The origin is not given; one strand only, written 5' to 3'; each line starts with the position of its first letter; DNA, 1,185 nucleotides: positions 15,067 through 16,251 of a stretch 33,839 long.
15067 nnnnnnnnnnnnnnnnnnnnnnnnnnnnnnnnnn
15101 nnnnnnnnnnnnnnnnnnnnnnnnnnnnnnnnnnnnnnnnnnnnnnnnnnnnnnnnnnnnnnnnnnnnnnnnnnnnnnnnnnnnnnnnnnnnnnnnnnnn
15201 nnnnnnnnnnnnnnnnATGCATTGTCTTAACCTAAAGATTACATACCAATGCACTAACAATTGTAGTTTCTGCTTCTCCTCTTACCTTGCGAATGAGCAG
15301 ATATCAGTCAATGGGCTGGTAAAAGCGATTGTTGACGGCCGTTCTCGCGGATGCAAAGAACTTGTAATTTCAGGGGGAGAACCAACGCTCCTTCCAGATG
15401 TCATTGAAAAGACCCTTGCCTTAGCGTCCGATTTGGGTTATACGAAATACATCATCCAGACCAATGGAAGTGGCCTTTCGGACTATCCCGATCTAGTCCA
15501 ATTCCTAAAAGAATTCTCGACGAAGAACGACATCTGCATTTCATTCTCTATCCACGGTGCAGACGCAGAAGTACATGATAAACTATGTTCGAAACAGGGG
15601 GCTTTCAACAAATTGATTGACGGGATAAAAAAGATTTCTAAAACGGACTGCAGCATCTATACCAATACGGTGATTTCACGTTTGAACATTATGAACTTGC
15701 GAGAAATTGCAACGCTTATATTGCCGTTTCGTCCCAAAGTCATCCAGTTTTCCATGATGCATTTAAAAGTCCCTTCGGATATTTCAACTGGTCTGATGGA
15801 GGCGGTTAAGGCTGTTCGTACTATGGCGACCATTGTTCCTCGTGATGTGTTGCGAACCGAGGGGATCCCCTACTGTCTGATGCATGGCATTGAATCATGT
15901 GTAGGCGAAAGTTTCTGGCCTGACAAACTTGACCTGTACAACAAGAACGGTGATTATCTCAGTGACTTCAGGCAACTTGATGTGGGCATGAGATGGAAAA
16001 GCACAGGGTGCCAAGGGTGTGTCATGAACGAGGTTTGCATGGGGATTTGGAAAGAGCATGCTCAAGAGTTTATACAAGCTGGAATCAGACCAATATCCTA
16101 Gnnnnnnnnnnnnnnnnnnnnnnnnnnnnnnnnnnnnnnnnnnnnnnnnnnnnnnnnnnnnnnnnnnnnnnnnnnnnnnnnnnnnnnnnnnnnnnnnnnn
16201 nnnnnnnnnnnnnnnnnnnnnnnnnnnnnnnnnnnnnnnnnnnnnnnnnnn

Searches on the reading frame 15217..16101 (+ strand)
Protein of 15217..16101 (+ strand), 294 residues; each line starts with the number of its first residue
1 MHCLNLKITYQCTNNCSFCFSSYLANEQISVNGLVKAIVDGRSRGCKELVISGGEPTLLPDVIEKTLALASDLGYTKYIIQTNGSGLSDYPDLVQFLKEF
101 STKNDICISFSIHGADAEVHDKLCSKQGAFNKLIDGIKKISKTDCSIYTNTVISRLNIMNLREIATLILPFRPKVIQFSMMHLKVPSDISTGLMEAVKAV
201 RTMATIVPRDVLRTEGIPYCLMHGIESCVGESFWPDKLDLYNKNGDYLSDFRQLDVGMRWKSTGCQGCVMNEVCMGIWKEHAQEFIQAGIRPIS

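Call 4: search_protein_families(library=pfam, proteins=[window:15217-16098:+], max_evalue=0.01)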
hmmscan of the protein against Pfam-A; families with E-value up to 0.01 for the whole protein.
window:15217-16098:+ (294 aa): 1 family
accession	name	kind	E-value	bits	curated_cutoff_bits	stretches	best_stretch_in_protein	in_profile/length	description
PF04055.27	Radical_SAM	-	4.5e-18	66.4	29.5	1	7-165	2-163/166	Radical SAM superfamily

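Call 5: search_protein_families(library=ncbifam, proteins=[window:15217-16098:+], max_evalue=0.01)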
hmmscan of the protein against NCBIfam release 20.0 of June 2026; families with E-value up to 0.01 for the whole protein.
window:15217-16098:+ (294 aa): 56 families (the best 25 are shown)
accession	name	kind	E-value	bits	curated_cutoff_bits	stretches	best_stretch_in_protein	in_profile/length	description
TIGR03977.1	rSAM_pair_HxsC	equivalog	1.6e-25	89.6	267.9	1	6-235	29-259/292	His-Xaa-Ser system radical SAM maturase HxsC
NF038332.1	rSAM_rare_HxsC4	exception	1.2e-19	70.7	500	1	7-167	19-180/335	radical SAM protein HxsC4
NF038283.1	viperin_w_prok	equivalog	1.1e-17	64.1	180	1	4-181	4-191/281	viperin family antiviral radical SAM protein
TIGR04545.1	rSAM_ahbD_hemeb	equivalog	3.3e-15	56.4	500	1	7-168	5-162/339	heme b synthase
TIGR02109.1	PQQ_syn_pqqE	equivalog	9.4e-13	47.8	381.35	1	6-176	11-177/358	pyrroloquinoline quinone biosynthesis protein PqqE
NF045646.2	rSAM_Se_TrsS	equivalog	3.7e-12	45.5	490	1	6-175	90-258/441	radical SAM (seleno)protein TrsS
TIGR04251.1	SCM_rSAM_ScmF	equivalog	4.8e-12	45.9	400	1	6-180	8-181/353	SynChlorMet cassette radical SAM/SPASM protein ScmF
NF050035.1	rSAM_WgK_link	exception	1.2e-11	44.2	650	1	5-163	12-166/367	radical SAM/SPASM peptide maturase WgkB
TIGR02668.1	moaA_archaeal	equivalog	2.7e-11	43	325.25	1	4-169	12-174/303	GTP 3',8-cyclase MoaA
TIGR02666.1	moaA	equivalog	4.7e-11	42.2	284.05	1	4-181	12-190/336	GTP 3',8-cyclase MoaA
TIGR04403.1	rSAM_skfB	equivalog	4.8e-11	42.1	300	1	5-164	107-260/402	sporulation killing factor system radical SAM maturase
TIGR04053.2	TIGR04053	equivalog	9e-11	41.6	395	1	42-170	53-175/366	TIGR04053 family radical SAM/SPASM domain-containing protein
TIGR04250.1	SCM_rSAM_ScmE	equivalog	1.1e-10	41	400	1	4-169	5-166/358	SynChlorMet cassette radical SAM/SPASM protein ScmE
NF045702.1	rSAM_GDGT_ether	equivalog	2.4e-10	39.7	450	1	5-164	89-249/486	tetraether lipid synthase Tes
TIGR03962.1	mycofact_rSAM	equivalog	2.8e-10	39.9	265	1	3-168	13-173/339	mycofactocin radical SAM maturase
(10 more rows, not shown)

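Call 6: search_protein_families(library=padloc, proteins=[window:15217-16098:+], max_evalue=0.01)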
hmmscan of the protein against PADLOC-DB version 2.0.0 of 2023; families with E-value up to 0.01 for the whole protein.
window:15217-16098:+ (294 aa): 3 families
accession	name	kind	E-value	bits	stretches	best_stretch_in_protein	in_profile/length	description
PDLC02903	pVip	-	1.2e-20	72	1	4-182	2-175/257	Viperins not associated with kinases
PDLC02904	pVip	-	7.8e-19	66.2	1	3-182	4-179/262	Viperins associated with kinases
PDLC02905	pVip-kinase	-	2.3e-07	28.5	1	4-178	184-363/474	Viperin-kinase fusion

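Call 38: find_encoding_contigs(protein=window:15217-16101:+, flank=10000, max_places=4)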
Protein window:15217-16101:+ (294 aa): 2 contigs read that carry it; 2 places shown.
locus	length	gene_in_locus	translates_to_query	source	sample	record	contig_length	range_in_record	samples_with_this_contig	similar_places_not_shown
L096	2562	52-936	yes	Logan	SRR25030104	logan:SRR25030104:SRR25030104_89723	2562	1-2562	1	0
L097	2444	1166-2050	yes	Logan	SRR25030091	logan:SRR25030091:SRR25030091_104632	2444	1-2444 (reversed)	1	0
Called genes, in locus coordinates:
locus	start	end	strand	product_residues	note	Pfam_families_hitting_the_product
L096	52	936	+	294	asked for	PF04055:Radical_SAM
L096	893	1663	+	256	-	PF13489:Methyltransf_23 (weak), PF03602:Cons_hypoth95 (weak), PF05175:MTS, PF07021:MetW (weak), PF02353:CMAS, PF08241:Methyltransf_11 (weak), PF13649:Methyltransf_25, PF13847:Methyltransf_31, +1 more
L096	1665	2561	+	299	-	?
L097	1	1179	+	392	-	?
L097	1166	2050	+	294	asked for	PF04055:Radical_SAM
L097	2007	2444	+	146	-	?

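Call 83: search_dna_similar(query=window:15217-16098:+, collection=plasmids, mode=protein, max_evalue=0.001, max_rows=25)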
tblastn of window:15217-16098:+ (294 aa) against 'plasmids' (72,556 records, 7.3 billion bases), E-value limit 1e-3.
Records with a match: 194; places in all: 196; records where one place covers at least 80% of the query: 29.
Best place of each record, by identity: <60% 194.
By first word of the organism name: Rhizobium 51; Bacillus 43; Clostridium 13; Klebsiella 12; Escherichia 11; Paraburkholderia 10; Mesorhizobium 6; Phyllobacterium 4; Vibrio 4; Caballeronia 3; and 32 more.
By predicted mobility (MOB-suite, as given by PLSDB): non-mobilizable 108; conjugative 71; mobilizable 15.
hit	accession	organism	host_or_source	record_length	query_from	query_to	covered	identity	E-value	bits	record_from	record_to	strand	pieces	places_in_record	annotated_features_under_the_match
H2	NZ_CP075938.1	Clostridium perfringens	feces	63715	1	283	96%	26.1%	1e-16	87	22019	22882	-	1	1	radical SAM protein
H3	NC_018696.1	Paraburkholderia phenoliruptrix BR3459a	Mimosa flocculosa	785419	8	293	97%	24.3%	2e-10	69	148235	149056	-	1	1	hxsC: His-Xaa-Ser system radical SAM maturase HxsC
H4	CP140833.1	Rhizobium ruizarguesonis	Trifolium pratense,whole organism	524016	8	293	97%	24.3%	1e-7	60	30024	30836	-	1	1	hxsA: His-Xaa-Ser repeat protein HxsA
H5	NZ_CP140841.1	Rhizobium ruizarguesonis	Trifolium pratense,whole organism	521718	8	293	97%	24.3%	2e-7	59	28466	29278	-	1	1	hxsC: His-Xaa-Ser system radical SAM maturase HxsC | hxsA: His-Xaa-Ser repeat protein HxsA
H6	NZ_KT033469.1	Aeromonas salmonicida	-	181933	5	278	93%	24.8%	2e-5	54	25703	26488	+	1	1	hxsC: His-Xaa-Ser system radical SAM maturase HxsC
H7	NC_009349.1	Aeromonas salmonicida subsp. salmonicida A449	-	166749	5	278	93%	24.8%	2e-5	54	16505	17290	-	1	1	hxsC: His-Xaa-Ser system radical SAM maturase HxsC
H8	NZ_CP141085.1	Escherichia coli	Homo sapiens,Infected Human Urine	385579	1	274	93%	23.8%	6e-4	49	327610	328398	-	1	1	ydeM: anaerobic sulfatase maturase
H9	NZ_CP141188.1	Hymenobacter sp. GOD-10R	single cell,Crepidiastrum sonchifolium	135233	6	294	98%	21.5%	2e-6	56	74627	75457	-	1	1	hxsC: His-Xaa-Ser system radical SAM maturase HxsC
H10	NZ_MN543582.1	Klebsiella pneumoniae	-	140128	8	287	95%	22.1%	5e-4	49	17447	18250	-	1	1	hxsC: His-Xaa-Ser system radical SAM maturase HxsC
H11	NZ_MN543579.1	Klebsiella pneumoniae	-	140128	8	287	95%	22.1%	5e-4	49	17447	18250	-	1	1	hxsC: His-Xaa-Ser system radical SAM maturase HxsC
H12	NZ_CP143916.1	Klebsiella pneumoniae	wastewater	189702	8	287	95%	22.1%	5e-4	49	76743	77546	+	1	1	hxsC: His-Xaa-Ser system radical SAM maturase HxsC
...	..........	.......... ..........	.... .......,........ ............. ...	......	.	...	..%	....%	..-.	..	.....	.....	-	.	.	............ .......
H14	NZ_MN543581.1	Klebsiella pneumoniae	-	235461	8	287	95%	22.1%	5e-4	49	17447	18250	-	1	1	hxsC: His-Xaa-Ser system radical SAM maturase HxsC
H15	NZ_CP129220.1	Klebsiella pneumoniae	Homo sapiens,Leg pus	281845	8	287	95%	22.1%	5e-4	49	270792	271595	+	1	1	hxsC: His-Xaa-Ser system radical SAM maturase HxsC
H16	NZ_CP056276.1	Klebsiella pneumoniae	culture,Wastewater effluent sample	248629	8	287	95%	22.1%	7e-4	49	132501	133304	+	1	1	hxsC: His-Xaa-Ser system radical SAM maturase HxsC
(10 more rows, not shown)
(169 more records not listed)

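Call 84: get_annotated_region(hit=H2, flank=9000)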
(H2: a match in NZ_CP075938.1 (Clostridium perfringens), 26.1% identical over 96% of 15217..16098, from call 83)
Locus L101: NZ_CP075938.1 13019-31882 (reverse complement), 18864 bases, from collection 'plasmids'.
description: Clostridium perfringens strain CPI 53k-r1 plasmid pCPCPI53k-r1_4
organism: Clostridium perfringens (NCBI taxid 1502)
taxonomy: Bacteria; Bacillota; Clostridia; Eubacteriales; Clostridiaceae; Clostridium; Clostridium perfringens
host: -; source: feces; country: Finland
typing (MOB-suite, as given by PLSDB): mobilizable; replicon rep_cluster_1713; relaxase MOBP
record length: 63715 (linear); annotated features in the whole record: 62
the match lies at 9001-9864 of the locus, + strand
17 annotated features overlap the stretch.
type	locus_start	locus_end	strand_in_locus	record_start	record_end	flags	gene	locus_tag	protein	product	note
CDS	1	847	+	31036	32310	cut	-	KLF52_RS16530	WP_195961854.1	ParB N-terminal domain-containing protein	-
CDS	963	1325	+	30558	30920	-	-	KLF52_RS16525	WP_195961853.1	hypothetical protein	-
CDS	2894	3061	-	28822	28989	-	-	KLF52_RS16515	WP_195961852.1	hypothetical protein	-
CDS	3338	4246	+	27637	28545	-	-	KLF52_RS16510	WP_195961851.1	ABC transporter ATP-binding protein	-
CDS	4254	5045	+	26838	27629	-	-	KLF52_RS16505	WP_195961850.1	ABC transporter permease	-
CDS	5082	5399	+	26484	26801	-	-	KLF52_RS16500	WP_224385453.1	Os1348 family NHLP clan protein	-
CDS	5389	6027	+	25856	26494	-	-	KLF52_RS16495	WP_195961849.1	hypothetical protein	-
CDS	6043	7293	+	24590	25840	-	-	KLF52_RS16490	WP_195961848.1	DUF6365 family protein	-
CDS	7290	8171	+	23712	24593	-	-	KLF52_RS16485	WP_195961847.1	hypothetical protein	-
CDS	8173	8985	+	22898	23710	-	-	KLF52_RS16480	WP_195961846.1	sugar phosphate nucleotidyltransferase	GO:0009058 - biosynthetic process [Evidence IEA]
CDS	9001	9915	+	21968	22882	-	-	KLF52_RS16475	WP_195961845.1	radical SAM protein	-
CDS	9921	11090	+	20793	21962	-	-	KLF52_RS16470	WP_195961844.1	DUF6365 family protein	-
CDS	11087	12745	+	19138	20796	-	-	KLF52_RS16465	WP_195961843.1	radical SAM protein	-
CDS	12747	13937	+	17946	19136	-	mtnK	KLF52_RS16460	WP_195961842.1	S-methyl-5-thioribose kinase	GO:0019509 - L-methionine salvage from methylthioadenosine [Evidence IEA]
CDS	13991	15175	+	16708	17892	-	metK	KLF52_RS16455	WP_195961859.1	methionine adenosyltransferase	GO:0006556 - S-adenosylmethionine biosynthetic process [Evidence IEA]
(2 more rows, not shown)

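Call 85: get_annotated_region(hit=H10, flank=4000)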
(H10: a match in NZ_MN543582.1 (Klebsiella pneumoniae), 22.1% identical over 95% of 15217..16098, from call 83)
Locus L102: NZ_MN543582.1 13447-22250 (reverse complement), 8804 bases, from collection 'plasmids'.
description: Klebsiella pneumoniae strain PM48TC plasmid pPM48TC_140, complete sequence
organism: Klebsiella pneumoniae (NCBI taxid 573)
taxonomy: Bacteria; Pseudomonadota; Gammaproteobacteria; Enterobacterales; Enterobacteriaceae; Klebsiella; Klebsiella pneumoniae
host: -; source: -; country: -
typing (MOB-suite, as given by PLSDB): non-mobilizable; replicon IncFIB
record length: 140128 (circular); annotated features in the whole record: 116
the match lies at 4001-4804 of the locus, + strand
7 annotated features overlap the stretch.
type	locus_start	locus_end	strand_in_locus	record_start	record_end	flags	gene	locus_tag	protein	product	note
CDS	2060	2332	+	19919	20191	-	hxsD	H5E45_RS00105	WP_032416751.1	His-Xaa-Ser system protein HxsD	-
CDS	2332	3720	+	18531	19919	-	hxsB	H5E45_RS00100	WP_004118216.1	His-Xaa-Ser system radical SAM maturase HxsB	-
CDS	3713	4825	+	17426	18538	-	hxsC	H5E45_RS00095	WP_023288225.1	His-Xaa-Ser system radical SAM maturase HxsC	-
CDS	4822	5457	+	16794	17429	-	hxsA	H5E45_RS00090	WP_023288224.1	His-Xaa-Ser repeat protein HxsA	-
CDS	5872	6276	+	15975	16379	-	-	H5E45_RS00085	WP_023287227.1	transposase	GO:0006313 - DNA transposition [Evidence IEA]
CDS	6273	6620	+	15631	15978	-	tnpB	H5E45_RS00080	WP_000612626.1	IS66 family insertion sequence element accessory protein TnpB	-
CDS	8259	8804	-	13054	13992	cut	-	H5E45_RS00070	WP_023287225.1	LysR family transcriptional regulator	-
